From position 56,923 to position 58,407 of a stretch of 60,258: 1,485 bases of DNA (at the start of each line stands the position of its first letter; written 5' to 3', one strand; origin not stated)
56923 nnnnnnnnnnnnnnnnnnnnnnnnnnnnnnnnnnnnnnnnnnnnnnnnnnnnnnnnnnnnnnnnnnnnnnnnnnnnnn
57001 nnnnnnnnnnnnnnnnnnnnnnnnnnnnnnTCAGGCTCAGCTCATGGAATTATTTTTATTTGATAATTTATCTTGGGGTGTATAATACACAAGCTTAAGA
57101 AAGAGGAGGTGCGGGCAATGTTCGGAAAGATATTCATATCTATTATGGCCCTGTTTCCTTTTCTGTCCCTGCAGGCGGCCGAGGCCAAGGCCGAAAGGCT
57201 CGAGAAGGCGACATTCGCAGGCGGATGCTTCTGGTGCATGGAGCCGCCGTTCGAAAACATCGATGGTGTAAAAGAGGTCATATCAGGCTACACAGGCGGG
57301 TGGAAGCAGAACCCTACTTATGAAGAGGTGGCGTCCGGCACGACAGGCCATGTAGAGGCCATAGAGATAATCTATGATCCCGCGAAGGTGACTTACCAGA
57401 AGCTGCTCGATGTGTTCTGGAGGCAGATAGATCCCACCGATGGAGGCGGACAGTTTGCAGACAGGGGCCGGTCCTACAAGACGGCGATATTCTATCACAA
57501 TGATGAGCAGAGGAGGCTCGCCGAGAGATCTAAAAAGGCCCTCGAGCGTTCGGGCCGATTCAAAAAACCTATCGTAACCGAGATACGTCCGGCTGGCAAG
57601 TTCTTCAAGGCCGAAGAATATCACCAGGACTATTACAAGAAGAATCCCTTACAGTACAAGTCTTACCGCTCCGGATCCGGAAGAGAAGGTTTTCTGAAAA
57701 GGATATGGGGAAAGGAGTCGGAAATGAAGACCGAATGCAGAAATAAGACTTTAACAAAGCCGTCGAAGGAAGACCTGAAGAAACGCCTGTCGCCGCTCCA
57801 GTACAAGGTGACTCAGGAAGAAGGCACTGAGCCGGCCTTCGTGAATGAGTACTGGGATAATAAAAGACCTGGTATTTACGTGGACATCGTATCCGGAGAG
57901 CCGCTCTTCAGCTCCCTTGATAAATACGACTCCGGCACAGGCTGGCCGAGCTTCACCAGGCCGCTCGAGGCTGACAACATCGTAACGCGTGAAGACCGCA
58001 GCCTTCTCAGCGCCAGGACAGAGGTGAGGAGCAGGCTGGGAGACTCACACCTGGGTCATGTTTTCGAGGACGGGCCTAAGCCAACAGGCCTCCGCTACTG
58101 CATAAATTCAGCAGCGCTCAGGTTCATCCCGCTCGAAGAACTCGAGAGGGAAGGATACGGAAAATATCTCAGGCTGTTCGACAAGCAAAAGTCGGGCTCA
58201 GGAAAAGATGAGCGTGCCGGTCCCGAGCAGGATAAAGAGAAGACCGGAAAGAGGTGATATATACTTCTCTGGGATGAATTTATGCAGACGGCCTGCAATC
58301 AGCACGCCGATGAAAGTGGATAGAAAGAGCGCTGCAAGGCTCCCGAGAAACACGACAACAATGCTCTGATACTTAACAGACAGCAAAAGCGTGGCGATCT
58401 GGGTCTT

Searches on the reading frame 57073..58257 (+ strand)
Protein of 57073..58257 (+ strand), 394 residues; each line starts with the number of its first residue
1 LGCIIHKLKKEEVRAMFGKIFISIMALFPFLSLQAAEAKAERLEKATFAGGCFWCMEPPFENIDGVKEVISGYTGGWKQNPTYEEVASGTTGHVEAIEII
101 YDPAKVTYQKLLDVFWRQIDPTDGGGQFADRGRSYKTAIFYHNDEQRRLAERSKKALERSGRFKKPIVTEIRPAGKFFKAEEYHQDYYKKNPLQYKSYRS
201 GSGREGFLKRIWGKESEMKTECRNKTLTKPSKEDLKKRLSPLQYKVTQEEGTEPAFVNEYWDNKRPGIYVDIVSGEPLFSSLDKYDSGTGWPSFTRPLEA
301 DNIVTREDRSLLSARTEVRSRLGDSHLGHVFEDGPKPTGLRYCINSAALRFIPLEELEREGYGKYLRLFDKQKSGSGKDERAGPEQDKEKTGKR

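Call 31: search_protein_families(library=pfam, proteins=[window:57073-58257:+], max_evalue=0.00001)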
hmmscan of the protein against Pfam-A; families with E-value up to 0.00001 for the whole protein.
window:57073-58257:+ (394 aa): 2 families
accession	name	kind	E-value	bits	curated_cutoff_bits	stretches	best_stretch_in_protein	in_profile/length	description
PF01625.27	PMSR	-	1.1e-65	221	23.7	1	45-196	1-152/153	Peptide methionine sulfoxide reductase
PF01641.26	SelR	-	3.3e-47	159.7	24.9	1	239-353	1-116/116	SelR domain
